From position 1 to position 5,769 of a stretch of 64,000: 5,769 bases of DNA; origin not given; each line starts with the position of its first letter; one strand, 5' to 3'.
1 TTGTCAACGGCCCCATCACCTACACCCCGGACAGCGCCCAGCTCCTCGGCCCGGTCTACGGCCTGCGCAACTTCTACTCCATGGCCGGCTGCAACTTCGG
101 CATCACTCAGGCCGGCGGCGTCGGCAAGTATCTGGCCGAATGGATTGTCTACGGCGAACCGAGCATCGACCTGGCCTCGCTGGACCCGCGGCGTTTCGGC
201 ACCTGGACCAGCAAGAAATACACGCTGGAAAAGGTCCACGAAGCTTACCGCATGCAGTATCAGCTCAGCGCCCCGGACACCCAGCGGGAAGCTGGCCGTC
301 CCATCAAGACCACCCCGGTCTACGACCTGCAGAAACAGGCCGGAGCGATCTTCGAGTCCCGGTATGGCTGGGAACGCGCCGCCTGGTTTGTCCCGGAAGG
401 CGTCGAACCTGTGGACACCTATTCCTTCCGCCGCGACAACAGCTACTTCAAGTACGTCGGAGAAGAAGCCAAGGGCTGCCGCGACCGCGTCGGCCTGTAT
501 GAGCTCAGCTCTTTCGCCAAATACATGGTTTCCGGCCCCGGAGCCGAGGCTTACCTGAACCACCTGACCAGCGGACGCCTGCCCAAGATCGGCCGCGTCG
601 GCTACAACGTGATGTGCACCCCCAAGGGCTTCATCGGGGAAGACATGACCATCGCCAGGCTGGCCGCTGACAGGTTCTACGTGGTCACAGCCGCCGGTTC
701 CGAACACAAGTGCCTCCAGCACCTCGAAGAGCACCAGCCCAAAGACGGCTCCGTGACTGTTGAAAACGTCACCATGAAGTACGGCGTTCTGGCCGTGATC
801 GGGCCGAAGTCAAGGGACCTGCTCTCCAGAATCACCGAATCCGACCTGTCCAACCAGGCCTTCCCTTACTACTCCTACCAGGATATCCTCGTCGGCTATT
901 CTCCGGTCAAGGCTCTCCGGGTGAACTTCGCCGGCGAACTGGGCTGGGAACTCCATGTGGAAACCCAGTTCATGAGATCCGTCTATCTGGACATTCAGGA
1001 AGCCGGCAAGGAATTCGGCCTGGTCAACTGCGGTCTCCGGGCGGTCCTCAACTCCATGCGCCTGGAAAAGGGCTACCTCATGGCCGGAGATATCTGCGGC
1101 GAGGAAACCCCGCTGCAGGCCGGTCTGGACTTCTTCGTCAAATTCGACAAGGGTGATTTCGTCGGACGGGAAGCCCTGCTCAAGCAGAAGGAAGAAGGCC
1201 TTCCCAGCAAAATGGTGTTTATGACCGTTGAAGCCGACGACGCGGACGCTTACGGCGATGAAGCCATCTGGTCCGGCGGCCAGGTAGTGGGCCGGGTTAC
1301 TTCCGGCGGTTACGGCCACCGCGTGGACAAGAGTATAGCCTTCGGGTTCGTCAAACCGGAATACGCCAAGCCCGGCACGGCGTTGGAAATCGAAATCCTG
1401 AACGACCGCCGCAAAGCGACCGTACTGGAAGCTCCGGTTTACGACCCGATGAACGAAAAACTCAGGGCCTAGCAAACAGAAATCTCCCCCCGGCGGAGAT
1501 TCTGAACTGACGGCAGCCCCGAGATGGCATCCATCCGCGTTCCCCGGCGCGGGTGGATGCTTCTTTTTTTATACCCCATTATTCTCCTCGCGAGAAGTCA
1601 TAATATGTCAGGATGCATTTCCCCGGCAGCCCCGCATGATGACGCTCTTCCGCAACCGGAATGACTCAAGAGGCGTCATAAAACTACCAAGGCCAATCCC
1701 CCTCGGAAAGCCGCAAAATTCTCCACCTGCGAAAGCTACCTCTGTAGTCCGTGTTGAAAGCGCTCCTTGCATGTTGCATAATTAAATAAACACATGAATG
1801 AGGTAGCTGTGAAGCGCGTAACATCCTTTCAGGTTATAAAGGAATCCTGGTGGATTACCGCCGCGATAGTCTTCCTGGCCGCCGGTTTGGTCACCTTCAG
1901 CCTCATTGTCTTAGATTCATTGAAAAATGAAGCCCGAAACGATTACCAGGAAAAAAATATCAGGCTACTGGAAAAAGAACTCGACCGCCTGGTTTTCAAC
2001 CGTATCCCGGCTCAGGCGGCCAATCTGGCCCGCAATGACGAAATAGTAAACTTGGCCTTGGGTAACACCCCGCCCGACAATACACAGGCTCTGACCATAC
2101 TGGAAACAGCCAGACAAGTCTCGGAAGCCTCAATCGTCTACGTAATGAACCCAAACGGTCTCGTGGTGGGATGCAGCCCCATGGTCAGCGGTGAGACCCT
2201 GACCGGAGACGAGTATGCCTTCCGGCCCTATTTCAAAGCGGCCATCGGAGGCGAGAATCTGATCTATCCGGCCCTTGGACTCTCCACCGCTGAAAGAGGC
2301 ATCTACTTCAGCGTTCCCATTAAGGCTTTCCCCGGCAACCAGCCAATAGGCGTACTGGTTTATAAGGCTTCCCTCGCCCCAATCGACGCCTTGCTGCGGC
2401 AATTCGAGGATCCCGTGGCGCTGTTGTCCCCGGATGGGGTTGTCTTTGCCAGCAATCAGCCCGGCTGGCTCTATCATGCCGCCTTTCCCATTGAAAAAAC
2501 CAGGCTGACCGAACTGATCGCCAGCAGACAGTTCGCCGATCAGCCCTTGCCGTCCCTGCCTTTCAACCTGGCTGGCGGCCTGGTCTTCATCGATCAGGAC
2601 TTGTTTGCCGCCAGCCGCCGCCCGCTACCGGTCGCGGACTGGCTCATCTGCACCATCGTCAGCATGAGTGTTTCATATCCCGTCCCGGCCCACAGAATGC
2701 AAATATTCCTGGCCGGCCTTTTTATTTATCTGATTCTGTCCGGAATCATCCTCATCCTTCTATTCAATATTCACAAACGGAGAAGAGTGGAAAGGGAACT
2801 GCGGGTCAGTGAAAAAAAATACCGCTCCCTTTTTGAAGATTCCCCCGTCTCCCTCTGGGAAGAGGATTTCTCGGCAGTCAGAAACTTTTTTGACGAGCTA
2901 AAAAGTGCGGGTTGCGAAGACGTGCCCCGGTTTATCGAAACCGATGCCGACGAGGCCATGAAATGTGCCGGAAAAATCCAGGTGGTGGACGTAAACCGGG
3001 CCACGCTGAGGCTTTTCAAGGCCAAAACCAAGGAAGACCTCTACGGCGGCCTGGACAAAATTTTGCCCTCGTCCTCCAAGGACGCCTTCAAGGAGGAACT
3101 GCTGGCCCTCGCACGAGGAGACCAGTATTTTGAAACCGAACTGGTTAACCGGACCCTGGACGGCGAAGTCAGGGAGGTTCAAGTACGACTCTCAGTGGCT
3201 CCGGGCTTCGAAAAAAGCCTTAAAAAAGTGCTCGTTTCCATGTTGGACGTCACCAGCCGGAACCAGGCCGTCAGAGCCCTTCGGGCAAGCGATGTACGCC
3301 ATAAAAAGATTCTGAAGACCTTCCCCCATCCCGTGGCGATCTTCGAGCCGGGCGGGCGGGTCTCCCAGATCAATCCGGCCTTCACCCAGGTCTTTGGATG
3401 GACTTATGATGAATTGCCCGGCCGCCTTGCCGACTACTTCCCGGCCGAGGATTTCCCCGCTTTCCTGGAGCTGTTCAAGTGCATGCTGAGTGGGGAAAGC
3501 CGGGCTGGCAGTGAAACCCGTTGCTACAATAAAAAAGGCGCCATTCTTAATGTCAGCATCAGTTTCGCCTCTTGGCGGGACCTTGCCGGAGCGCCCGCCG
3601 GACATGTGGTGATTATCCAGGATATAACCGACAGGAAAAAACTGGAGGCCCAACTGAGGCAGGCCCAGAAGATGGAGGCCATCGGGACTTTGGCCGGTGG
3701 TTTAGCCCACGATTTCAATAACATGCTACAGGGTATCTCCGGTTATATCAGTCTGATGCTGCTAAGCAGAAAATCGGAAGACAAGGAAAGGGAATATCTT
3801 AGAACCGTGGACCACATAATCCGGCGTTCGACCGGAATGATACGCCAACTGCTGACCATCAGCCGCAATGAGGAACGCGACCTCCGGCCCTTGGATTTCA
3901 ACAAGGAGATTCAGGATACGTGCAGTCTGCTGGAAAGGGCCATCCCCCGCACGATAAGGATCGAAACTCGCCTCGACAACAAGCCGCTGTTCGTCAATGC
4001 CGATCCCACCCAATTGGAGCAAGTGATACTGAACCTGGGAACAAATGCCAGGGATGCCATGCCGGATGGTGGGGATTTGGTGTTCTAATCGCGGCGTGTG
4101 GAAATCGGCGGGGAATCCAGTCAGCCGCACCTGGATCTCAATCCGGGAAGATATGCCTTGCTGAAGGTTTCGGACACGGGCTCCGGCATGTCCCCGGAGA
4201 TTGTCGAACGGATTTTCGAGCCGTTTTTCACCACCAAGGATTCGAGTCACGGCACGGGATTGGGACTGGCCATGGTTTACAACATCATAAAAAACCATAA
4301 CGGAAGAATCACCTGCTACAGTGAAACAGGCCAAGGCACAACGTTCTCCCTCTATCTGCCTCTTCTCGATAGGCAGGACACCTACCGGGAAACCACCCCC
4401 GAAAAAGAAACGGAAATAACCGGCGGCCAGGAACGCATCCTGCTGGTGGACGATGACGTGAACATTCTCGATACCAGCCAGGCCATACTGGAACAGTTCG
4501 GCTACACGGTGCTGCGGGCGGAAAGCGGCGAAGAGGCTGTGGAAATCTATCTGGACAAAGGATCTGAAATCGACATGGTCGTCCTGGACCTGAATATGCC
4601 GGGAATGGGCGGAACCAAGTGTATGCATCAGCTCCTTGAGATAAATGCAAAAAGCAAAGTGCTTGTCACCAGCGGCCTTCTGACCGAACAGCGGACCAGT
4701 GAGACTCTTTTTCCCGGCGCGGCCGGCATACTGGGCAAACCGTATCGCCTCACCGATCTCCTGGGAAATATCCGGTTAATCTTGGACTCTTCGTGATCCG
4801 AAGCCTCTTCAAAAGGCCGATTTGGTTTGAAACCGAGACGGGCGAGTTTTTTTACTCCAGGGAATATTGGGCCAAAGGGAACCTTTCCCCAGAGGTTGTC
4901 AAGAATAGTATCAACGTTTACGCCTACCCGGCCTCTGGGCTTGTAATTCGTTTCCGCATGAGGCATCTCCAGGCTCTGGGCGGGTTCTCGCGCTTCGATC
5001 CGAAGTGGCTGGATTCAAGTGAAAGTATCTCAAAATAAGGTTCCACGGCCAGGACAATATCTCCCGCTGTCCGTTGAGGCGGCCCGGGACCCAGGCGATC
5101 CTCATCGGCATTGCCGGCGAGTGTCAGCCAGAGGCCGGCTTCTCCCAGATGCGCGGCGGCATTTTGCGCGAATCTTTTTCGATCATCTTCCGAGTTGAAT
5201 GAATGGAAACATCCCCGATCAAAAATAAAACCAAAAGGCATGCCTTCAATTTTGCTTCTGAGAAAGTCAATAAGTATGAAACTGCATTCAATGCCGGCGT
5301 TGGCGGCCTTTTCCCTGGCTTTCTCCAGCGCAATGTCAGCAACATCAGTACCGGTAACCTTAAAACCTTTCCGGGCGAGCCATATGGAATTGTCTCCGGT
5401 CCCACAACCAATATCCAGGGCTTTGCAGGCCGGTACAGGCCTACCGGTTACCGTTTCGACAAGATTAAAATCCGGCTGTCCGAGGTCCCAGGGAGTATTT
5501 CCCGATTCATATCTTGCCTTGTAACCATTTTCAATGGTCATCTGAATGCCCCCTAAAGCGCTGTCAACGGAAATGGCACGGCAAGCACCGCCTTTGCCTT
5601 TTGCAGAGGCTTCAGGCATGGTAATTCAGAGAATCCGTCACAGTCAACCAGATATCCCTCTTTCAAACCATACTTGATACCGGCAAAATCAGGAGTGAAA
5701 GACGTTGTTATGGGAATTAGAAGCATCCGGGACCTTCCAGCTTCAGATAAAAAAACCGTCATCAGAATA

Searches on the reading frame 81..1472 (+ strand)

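Call 6: search_protein_families(library=pfam, proteins=[window:81-1472:+])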
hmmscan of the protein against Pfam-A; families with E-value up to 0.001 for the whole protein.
window:81-1472:+ (463 aa): 4 families
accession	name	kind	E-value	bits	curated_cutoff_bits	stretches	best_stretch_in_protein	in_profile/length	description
PF01571.26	GCV_T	-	7.6e-64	215.8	25.6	1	80-352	1-255/255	Aminomethyltransferase folate-binding domain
PF08669.17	GCV_T_C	-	1.2e-23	83.3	25.9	1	378-455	3-80/80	Glycine cleavage T-protein C-terminal barrel domain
PF16350.10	FAO_M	-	2.6e-16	60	27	1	25-77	2-55/56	FAD dependent oxidoreductase central domain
PF04268.17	SoxG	-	0.00019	22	21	1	189-310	33-151/152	Sarcosine oxidase, gamma subunit family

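Call 75: search_protein_families(library=ncbifam, max_evalue=1e-15, proteins=[window:81-1472:+])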
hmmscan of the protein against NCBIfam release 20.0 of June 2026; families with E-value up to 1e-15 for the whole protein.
window:81-1472:+ (463 aa): 7 families
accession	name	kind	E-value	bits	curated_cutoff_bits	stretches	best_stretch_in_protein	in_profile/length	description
TIGR01372.1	soxA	subfamily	4e-59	200.4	1164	1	73-462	605-995/996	sarcosine oxidase subunit alpha family protein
NF001567.0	PRK00389.1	subfamily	4.4e-53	180.5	300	1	126-456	34-355/359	glycine cleavage system aminomethyltransferase GcvT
NF053776.1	TmaoDeMthMsil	equivalog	1.2e-49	169.5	1100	1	128-463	420-763/763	trimethylamine N-oxide demethylase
TIGR00528.1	gcvT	equivalog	3.8e-42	144.5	235.85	1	123-454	29-360/362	glycine cleavage system aminomethyltransferase GcvT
NF010093.0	PRK13579.1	equivalog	1.1e-34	119.9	459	1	126-454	41-364/371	glycine cleavage system aminomethyltransferase GcvT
NF009133.0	PRK12486.1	equivalog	6.3e-25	87.9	410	1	122-451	40-366/369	dimethylsulfoniopropionate demethylase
NF047633.1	SyrngDmethDesA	equivalog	2.8e-16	59.1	800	0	129-333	39-250/453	syringate O-demethylase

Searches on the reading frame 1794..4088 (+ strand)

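Call 6: search_protein_families(library=pfam, proteins=[window:1794-4088:+])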
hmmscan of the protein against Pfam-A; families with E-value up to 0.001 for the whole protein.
window:1794-4088:+ (764 aa): 7 families
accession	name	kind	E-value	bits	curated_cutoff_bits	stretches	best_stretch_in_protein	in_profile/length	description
PF08448.16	PAS_4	-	1.9e-17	63.9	23.1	1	509-615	3-109/110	PAS fold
PF00989.32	PAS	-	2.1e-11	44.2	22.6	1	505-611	5-113/113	PAS fold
PF13426.13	PAS_9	-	4.1e-11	43.5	27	1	515-613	3-103/103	PAS domain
PF00512.31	HisKA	-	5.3e-08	33.2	26.9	1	631-694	3-65/66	His Kinase A (phospho-acceptor) domain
PF13188.13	PAS_8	-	1.3e-07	31.7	21.8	1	502-557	2-57/65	PAS domain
PF08447.18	PAS_3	-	3.9e-06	27.5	25.6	0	526-601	4-82/89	PAS fold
PF02743.24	dCache_1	-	0.00017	21.7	45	1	78-283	36-235/240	Cache domain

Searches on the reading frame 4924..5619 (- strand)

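Call 6: search_protein_families(library=pfam, proteins=[window:4924-5619:-])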
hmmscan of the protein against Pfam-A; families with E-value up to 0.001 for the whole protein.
window:4924-5619:- (231 aa): 9 families
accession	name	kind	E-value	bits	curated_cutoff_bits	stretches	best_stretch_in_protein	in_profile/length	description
PF13649.12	Methyltransf_25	-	4.6e-16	59.7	27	1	68-162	2-97/97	Methyltransferase domain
PF05724.17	TPMT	-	1.5e-11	44.8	26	1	31-181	4-167/218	Thiopurine S-methyltransferase (TPMT)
PF08241.18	Methyltransf_11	-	4e-11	43.8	21.2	1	68-162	1-91/95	Methyltransferase domain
PF08242.18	Methyltransf_12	-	2.6e-10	41.4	30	1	68-162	1-96/98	Methyltransferase domain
PF13847.12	Methyltransf_31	-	4.1e-10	40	27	1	64-141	4-87/145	Methyltransferase domain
PF03848.20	TehB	-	1.5e-07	31.5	20.4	1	62-112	29-82/193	Tellurite resistance protein TehB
PF13489.12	Methyltransf_23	-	2.3e-07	31.2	27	1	67-163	26-113/164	Methyltransferase domain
PF05175.20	MTS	-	4.8e-07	30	23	1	64-167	32-139/170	Methyltransferase small domain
PF01209.24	Ubie_methyltran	-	4.4e-05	23.4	20.1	1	64-129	48-112/233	ubiE/COQ5 methyltransferase family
